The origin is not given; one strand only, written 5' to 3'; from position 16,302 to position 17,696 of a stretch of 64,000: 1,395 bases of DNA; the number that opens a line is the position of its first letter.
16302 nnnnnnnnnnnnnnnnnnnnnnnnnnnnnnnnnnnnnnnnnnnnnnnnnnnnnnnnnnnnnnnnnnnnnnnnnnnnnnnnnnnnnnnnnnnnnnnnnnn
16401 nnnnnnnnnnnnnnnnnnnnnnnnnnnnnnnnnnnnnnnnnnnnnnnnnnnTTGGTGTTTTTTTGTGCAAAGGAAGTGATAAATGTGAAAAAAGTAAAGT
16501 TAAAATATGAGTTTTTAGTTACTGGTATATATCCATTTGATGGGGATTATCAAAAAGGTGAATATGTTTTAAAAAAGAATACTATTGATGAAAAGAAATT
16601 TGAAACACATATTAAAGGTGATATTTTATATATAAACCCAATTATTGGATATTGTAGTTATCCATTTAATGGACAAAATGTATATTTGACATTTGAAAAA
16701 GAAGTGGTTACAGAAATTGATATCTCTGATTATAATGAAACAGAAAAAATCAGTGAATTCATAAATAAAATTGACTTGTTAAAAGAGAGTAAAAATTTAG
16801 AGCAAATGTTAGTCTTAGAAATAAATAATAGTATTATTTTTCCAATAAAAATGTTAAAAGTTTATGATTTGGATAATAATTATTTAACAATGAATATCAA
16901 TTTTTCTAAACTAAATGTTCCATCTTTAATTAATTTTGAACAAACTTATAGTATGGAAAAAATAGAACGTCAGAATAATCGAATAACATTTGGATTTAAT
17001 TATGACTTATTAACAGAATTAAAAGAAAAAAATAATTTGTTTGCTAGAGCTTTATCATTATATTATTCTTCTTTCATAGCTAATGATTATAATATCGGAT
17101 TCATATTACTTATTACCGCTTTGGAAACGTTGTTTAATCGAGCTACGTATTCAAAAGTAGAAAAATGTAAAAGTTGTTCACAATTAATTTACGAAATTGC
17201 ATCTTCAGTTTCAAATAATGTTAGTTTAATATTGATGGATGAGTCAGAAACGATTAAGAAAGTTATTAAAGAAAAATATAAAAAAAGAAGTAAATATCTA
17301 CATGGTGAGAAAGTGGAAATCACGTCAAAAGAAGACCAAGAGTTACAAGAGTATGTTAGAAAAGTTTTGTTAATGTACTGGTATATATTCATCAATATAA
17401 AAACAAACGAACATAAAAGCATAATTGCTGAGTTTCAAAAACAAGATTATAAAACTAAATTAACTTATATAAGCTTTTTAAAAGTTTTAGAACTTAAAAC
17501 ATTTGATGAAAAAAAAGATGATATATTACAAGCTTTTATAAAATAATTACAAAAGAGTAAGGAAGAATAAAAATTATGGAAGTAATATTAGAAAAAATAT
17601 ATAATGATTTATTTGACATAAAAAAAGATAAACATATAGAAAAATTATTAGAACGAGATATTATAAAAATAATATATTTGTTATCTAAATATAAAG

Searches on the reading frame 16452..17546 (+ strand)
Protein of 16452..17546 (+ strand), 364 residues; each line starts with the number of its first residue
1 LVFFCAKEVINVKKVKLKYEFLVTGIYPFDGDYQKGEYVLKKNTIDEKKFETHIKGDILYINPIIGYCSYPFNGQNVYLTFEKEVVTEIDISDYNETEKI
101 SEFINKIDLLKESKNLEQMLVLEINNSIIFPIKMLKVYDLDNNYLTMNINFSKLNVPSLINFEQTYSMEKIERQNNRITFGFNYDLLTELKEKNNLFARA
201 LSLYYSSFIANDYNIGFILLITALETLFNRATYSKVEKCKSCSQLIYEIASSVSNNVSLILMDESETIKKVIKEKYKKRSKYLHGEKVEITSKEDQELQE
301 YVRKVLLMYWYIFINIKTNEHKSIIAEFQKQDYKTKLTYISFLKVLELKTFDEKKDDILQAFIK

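Call 30: search_protein_families(library=pfam, proteins=[window:16452-17546:+], max_evalue=0.001)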
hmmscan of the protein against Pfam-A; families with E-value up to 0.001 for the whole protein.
window:16452-17546:+ (364 aa): 0 families

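Call 105: search_protein_families(library=pfam, proteins=[window:16452-17546:+], max_evalue=0.01)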
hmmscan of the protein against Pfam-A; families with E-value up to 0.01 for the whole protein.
window:16452-17546:+ (364 aa): 1 family
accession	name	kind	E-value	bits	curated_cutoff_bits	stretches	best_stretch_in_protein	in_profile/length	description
PF04461.18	DUF520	-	0.0031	18.1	23.2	0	260-303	101-144/161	Protein of unknown function (DUF520)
